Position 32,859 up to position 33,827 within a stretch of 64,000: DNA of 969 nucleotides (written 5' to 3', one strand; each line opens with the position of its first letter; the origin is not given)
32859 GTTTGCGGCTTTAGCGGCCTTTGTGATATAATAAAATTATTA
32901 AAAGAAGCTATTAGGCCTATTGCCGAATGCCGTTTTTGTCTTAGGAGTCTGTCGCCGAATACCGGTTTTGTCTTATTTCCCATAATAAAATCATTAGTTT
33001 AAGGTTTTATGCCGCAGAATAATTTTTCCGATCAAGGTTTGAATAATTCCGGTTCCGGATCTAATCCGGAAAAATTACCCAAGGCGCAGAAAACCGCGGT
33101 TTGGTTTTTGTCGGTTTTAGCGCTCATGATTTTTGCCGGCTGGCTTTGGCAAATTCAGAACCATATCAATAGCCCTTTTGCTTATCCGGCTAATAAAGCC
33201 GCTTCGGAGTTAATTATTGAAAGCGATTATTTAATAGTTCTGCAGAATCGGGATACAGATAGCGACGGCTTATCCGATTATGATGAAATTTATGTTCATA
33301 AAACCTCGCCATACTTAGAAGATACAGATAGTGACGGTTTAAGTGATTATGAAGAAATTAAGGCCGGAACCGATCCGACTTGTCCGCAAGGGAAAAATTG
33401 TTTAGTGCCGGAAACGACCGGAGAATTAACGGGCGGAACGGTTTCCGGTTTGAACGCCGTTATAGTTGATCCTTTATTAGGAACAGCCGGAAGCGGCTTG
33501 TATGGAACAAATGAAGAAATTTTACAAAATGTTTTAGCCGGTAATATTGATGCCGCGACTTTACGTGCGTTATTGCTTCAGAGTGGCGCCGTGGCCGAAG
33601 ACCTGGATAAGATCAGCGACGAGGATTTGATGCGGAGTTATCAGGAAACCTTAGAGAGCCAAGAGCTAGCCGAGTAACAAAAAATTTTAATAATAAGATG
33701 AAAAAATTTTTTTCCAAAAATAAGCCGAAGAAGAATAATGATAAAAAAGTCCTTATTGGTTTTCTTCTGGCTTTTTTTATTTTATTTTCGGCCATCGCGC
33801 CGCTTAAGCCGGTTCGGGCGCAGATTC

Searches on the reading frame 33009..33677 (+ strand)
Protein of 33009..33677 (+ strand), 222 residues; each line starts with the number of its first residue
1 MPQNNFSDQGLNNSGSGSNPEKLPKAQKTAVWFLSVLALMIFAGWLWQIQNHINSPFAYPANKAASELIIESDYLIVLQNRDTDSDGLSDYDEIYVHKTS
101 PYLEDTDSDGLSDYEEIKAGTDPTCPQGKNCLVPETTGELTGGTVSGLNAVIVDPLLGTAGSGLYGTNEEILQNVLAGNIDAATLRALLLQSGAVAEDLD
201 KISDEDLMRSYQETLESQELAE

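Call 35: search_protein_families(library=pfam, proteins=[window:33009-33677:+], max_evalue=0.01)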
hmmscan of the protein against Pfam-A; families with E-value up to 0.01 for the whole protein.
window:33009-33677:+ (222 aa): 1 family
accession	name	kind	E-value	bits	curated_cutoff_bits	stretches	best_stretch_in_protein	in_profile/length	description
PF18884.5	TSP3_bac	-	8.2e-11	42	25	1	105-124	1-20/22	Bacterial TSP3 repeat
